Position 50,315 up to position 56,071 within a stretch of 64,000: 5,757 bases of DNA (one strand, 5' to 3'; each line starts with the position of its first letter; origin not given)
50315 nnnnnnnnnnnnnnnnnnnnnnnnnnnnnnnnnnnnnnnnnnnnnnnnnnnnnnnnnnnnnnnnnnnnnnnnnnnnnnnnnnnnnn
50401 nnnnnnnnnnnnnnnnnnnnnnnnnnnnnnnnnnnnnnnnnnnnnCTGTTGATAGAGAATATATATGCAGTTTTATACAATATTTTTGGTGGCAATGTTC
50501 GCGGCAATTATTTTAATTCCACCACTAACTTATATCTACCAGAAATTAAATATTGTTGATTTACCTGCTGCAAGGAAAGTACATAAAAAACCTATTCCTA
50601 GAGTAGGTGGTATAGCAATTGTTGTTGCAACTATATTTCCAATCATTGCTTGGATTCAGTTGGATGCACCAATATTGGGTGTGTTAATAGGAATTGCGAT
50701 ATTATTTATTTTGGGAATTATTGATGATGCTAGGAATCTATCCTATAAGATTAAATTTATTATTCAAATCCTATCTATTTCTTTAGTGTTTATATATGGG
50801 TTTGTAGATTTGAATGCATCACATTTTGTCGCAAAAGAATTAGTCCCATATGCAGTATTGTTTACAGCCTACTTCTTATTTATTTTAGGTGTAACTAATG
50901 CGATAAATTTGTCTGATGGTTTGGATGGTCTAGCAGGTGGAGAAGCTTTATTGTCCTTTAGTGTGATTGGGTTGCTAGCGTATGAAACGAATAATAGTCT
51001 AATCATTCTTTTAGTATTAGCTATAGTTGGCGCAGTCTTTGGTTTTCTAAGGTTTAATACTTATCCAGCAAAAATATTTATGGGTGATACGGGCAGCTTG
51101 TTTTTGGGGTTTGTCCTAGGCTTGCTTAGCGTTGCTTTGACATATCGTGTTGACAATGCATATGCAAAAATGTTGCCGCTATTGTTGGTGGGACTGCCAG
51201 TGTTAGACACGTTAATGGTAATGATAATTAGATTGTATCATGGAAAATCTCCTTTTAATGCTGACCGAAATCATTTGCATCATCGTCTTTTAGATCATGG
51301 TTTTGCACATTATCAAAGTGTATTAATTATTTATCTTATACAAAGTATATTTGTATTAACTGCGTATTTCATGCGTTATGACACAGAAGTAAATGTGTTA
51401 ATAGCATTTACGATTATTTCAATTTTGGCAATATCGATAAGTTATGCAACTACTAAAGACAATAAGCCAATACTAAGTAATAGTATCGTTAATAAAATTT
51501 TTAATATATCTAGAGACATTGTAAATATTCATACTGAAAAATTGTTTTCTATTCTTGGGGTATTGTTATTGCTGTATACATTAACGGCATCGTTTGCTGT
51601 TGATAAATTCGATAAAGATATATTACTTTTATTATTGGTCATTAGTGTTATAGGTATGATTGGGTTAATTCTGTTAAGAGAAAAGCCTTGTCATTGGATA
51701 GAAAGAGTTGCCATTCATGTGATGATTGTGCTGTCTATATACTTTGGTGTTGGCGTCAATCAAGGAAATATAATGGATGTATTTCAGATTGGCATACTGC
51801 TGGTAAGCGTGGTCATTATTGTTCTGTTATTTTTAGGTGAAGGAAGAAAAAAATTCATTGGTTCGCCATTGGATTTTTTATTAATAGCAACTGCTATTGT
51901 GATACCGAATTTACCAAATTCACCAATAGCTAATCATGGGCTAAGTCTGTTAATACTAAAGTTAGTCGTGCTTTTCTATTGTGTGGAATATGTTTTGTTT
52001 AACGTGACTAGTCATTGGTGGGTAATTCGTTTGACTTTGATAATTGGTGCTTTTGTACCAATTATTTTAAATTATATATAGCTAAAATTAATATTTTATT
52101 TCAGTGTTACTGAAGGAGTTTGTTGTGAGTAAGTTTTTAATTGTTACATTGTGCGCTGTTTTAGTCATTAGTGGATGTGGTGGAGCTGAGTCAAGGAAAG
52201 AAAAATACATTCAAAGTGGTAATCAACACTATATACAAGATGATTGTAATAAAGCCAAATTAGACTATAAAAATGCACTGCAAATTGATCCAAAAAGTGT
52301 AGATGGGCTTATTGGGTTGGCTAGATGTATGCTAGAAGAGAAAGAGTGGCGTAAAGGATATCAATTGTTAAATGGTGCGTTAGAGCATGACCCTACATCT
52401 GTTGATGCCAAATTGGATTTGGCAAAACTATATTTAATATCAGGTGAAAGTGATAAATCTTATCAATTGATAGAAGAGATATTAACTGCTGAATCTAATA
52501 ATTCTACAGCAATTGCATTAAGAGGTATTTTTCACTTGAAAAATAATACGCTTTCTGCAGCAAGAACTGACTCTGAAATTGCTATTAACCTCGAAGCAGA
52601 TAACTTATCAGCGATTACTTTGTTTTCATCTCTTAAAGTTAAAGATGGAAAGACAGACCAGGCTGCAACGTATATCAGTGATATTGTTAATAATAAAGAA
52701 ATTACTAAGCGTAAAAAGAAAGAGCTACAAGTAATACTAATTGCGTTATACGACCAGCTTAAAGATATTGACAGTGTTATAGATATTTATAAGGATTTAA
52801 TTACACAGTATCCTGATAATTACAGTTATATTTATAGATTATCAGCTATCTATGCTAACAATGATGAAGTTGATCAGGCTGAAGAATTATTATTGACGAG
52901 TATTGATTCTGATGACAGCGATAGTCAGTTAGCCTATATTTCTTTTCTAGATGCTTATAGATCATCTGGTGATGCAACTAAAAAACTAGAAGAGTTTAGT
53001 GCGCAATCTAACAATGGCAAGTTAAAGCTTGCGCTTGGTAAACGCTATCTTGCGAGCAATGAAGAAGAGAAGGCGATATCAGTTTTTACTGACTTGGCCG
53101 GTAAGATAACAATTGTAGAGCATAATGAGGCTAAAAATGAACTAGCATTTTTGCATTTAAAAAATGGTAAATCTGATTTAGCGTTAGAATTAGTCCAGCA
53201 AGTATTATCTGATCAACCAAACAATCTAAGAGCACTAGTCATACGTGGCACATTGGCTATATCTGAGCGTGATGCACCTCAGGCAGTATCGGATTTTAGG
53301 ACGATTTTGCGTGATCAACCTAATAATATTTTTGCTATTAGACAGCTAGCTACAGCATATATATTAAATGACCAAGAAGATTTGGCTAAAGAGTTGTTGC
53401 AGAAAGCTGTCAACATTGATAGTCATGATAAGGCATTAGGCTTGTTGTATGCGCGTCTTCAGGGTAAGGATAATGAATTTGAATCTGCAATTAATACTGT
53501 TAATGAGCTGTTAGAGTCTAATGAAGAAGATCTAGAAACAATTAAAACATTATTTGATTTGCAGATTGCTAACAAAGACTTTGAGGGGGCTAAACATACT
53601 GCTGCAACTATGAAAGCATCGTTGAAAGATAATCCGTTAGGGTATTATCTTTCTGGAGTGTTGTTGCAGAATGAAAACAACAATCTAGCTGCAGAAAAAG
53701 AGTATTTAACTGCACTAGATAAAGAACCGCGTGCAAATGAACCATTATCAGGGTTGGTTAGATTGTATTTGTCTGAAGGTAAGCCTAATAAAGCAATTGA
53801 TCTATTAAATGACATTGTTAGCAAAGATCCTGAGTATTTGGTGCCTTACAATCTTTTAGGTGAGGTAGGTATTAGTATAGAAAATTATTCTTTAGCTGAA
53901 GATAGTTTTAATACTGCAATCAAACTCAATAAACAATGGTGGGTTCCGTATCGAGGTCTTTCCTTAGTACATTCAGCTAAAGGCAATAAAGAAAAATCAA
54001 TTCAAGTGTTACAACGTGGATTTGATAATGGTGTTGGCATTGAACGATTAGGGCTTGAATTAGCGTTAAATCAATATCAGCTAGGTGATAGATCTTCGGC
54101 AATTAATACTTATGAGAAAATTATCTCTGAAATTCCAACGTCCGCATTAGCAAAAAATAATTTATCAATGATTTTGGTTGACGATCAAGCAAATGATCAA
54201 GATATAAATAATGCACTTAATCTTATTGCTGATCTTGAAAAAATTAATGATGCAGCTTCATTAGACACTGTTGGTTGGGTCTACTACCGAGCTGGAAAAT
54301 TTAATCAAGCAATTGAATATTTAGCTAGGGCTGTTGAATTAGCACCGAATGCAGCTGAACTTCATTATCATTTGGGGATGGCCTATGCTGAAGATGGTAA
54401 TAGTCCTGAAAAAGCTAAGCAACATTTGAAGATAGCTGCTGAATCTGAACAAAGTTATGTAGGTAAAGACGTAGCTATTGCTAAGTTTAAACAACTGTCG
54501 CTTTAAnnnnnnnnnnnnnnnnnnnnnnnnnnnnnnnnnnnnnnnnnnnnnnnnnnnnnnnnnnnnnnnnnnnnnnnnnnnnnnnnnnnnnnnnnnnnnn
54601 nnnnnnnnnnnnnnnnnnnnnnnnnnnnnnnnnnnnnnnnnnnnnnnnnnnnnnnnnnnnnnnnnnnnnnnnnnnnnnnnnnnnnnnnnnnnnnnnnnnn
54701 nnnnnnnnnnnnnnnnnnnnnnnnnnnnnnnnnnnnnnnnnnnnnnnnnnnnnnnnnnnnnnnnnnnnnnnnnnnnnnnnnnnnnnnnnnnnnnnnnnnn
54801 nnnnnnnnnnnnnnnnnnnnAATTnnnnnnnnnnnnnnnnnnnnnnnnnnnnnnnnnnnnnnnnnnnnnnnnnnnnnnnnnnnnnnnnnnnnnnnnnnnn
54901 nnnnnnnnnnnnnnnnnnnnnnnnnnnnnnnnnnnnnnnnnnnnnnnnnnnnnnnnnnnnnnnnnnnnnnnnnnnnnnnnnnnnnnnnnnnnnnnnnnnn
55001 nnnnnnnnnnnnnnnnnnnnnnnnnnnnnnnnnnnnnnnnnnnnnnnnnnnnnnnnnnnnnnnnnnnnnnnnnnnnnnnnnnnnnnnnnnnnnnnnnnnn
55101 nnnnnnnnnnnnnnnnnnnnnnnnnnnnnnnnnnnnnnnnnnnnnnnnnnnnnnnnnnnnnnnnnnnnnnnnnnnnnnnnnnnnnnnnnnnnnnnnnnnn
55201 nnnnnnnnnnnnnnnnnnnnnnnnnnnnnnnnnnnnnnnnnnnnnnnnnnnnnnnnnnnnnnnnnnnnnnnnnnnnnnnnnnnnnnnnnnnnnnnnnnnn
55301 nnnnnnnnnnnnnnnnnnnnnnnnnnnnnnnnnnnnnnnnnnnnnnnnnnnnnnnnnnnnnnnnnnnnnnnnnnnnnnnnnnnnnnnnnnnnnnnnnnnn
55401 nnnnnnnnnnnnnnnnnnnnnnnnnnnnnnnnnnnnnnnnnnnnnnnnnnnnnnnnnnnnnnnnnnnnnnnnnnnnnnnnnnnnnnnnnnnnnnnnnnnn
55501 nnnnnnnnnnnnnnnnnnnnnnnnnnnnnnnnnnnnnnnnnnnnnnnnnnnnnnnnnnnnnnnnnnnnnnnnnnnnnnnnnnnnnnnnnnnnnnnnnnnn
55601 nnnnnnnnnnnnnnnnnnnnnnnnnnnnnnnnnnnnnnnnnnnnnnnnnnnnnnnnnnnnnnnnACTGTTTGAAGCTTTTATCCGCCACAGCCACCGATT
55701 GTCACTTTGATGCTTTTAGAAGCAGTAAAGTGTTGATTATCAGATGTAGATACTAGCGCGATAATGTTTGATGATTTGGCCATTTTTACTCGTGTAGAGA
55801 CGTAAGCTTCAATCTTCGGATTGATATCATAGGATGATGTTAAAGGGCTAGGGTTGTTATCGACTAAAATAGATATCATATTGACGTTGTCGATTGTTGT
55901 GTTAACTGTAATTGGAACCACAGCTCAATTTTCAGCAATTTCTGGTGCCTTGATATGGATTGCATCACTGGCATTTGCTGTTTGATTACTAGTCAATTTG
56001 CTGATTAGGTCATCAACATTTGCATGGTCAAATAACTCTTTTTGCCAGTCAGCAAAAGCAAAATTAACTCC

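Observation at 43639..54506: Exosortase (XrtA-EpsI fusion) EPS locus lacking its usual PrsK/PrsR regulators and any PEP-CTERM substrate in the window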

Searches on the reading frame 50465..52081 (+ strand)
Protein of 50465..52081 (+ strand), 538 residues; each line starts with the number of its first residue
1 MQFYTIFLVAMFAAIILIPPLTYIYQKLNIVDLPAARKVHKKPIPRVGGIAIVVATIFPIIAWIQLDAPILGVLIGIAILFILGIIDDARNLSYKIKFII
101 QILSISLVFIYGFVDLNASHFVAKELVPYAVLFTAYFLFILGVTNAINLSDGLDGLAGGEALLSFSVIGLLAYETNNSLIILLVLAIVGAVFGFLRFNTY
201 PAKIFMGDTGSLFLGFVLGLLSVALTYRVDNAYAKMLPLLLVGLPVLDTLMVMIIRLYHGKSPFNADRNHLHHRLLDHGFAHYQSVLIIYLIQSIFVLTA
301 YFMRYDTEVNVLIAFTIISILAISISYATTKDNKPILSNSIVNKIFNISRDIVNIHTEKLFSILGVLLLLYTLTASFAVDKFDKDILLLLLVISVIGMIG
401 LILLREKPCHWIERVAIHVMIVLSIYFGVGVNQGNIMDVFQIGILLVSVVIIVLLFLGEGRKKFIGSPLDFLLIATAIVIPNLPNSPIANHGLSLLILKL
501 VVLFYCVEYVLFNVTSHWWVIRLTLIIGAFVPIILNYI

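Call 3: search_protein_families(library=ncbifam, proteins=[window:50465-52081:+], max_evalue=0.001)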
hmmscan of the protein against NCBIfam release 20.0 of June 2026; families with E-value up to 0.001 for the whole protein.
window:50465-52081:+ (538 aa): 3 families
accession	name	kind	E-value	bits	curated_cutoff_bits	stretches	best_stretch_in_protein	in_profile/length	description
TIGR02380.1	ECA_wecA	exception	1e-43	149.8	326.05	1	3-327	4-329/346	UDP-N-acetylglucosamine--undecaprenyl-phosphate N-acetylglucosaminephosphotransferase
TIGR00445.1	mraY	equivalog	8.5e-29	101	192.05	1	31-301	22-315/321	phospho-N-acetylmuramoyl-pentapeptide-transferase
NF053644.1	MraY_archaea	equivalog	8.7e-22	77.9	450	2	97-297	153-336/340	pseudomurein biosynthesis MraY family phospho-N-acetylmuramoyl-pentapeptide-transferase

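Call 4: search_protein_families(library=pfam, proteins=[window:50465-52081:+], max_evalue=0.001)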
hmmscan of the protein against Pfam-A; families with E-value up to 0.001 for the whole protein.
window:50465-52081:+ (538 aa): 1 family
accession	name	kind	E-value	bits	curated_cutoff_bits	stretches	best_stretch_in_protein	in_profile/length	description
PF00953.26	Glycos_transf_4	-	1.9e-37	129.1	27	1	71-225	2-159/160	Glycosyl transferase family 4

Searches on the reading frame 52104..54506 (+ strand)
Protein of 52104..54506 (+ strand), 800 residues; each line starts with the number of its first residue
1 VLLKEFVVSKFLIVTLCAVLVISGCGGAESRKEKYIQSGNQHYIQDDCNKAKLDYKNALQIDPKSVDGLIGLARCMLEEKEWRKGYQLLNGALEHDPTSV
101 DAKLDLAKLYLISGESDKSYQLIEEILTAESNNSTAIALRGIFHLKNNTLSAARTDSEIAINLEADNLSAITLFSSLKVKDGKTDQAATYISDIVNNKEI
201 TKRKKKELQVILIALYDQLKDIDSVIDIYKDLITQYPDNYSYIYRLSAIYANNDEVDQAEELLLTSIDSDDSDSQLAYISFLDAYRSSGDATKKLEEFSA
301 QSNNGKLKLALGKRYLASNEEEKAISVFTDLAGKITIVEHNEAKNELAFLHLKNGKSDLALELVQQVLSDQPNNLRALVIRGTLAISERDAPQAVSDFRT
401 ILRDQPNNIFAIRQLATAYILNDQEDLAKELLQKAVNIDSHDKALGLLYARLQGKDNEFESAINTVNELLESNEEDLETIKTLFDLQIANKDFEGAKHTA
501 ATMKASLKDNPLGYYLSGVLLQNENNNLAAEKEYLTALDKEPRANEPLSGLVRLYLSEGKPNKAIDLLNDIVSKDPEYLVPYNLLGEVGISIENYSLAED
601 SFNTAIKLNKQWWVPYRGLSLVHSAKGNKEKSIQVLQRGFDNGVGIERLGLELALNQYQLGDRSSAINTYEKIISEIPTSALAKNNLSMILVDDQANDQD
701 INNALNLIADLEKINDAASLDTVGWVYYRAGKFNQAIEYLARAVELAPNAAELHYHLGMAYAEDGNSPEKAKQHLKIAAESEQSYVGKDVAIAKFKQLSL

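Call 3: search_protein_families(library=ncbifam, proteins=[window:52104-54506:+], max_evalue=0.001)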
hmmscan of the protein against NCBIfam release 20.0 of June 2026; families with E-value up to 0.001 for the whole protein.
window:52104-54506:+ (800 aa): 27 families (the best 25 are shown)
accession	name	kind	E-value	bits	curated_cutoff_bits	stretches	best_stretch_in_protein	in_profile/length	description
TIGR02917.1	PEP_TPR_lipo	equivalog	4.7e-81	272.9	312.2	3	315-776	441-895/899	XrtA/PEP-CTERM system TPR-repeat protein PrsT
NF040959.1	MamA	equivalog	1e-37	129.6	200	4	616-781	40-202/204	magnetosome protein MamA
TIGR02521.1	type_IV_pilW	equivalog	3.8e-25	88.8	154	1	653-766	71-184/234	type IV pilus biogenesis/stability protein PilW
NF008757.0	PRK11788.1-5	equivalog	3.9e-23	82.2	363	1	342-496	181-334/388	lipopolysaccharide assembly protein LapB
NF033758.1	gliding_GltE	equivalog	3.9e-23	82.1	225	3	268-569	58-349/411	adventurous gliding motility TPR repeat lipoprotein GltE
NF033762.1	social_mot_Tgl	equivalog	7.4e-22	77.9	225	2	663-776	82-195/252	social motility TPR repeat lipoprotein Tgl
NF033920.0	C39_PA2778_fam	equivalog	2.3e-21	76.4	150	0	354-438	169-253/255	PA2778 family cysteine peptidase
NF008756.0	PRK11788.1-4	equivalog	7.9e-19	67.9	474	2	345-503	184-341/389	lipopolysaccharide assembly protein LapB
NF052415.1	T3SS_chap_SctY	equivalog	3.4e-17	62.9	70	0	719-781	8-69/106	type III secretion apparatus assembly chaperone SctY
TIGR00540.1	TPR_hemY_coli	hypoth_equivalog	4.3e-17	62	142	1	122-366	139-384/385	heme biosynthesis-associated TPR protein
NF008755.0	PRK11788.1-3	equivalog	3.1e-15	56.4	430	1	222-506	52-343/388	lipopolysaccharide assembly protein LapB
TIGR02795.1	tol_pal_ybgF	equivalog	5.7e-13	49.5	90.1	0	39-104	46-114/119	tol-pal system protein YbgF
NF047371.1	FlcA_CTERM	equivalog_domain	6.1e-13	48.1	300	2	381-767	128-523/646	periplasmic flagellar collar protein FlcA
TIGR02552.1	LcrH_SycD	equivalog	6.8e-12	45.3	104.8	0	724-783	59-117/136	SycD/LcrH family type III secretion system chaperone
NF047558.1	TPR_END_plus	domain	8.7e-12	44.8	32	0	726-750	8-32/56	TPR end-of-group domain-containing protein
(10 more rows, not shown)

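Call 4: search_protein_families(library=pfam, proteins=[window:52104-54506:+], max_evalue=0.001)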
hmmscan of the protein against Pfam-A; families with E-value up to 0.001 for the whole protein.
window:52104-54506:+ (800 aa): 28 families (the best 25 are shown)
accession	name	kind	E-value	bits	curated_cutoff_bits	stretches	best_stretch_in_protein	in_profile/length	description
PF14559.12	TPR_19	-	7.4e-45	151.6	25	6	77-138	2-63/68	Tetratricopeptide repeat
PF07719.23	TPR_2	-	4.1e-30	101.8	27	1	719-749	3-33/34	Tetratricopeptide repeat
PF13428.12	TPR_14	-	7.6e-30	100.8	23.5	0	721-758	5-42/44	Tetratricopeptide repeat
PF13432.12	TPR_16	-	4.3e-28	97.8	32.7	2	724-778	4-57/65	Tetratricopeptide repeat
PF23914.1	TPR_CcmH_CycH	-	5.3e-25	88.5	42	3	399-510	40-154/158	Cytochrome c-type biogenesis protein H TPR domain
PF13174.12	TPR_6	-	9.1e-20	70.3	26.3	0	724-749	7-32/33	Tetratricopeptide repeat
PF13431.12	TPR_17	-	5.1e-19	67.3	24.4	0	742-769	4-31/34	Tetratricopeptide repeat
PF13181.12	TPR_8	-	1.1e-18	66.2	25.7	0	723-749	7-33/34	Tetratricopeptide repeat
PF13424.12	TPR_12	-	8.5e-17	61.6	30.1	1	712-748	40-76/77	Tetratricopeptide repeat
PF24575.1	TPR_Slam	-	3.5e-16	59.9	35.2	1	378-430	50-102/104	Surface lipoprotein assembly modifier, N-terminal TPR repeats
PF12895.13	ANAPC3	-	4.4e-14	53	27.2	0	715-762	21-67/82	Anaphase-promoting complex, cyclosome, subunit 3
PF00515.34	TPR_1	-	1.1e-13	50.8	27.8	1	724-749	8-33/34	Tetratricopeptide repeat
PF25064.1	ARM_TT21_5th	-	5.6e-12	46.4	27.8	0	211-298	6-95/117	TT21 fifth ARM repeats domain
PF25062.1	ARM_TT21_N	-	7e-12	46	40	0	333-495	87-220/222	Tetratricopeptide repeat protein 21 N-terminal ARM repeat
PF25063.1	ARM_TT21_C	-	1.7e-11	44.9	35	0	46-171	35-166/209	Tetratricopeptide repeat protein 21 C-terminal ARM domain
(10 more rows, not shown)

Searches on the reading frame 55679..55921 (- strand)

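Call 8: search_protein_families(library=ncbifam, proteins=[window:55679-55921:-], max_evalue=0.00001)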
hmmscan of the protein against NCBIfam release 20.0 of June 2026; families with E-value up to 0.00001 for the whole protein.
window:55679-55921:- (80 aa): 3 families
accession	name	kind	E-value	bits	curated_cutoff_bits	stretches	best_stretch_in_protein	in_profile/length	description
TIGR04488.1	SoxY_true_GGCGG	equivalog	3.3e-28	99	125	1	1-80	70-149/149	thiosulfate oxidation carrier protein SoxY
TIGR04557.1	fuse_rel_SoxYZ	equivalog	1.9e-14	53.5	140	1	2-79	35-115/226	quinoprotein dehydrogenase-associated SoxYZ-like carrier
TIGR04487.1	SoxY_para_1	exception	5.5e-08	32.7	172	1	8-78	73-144/146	SoxY-related AACIE arm protein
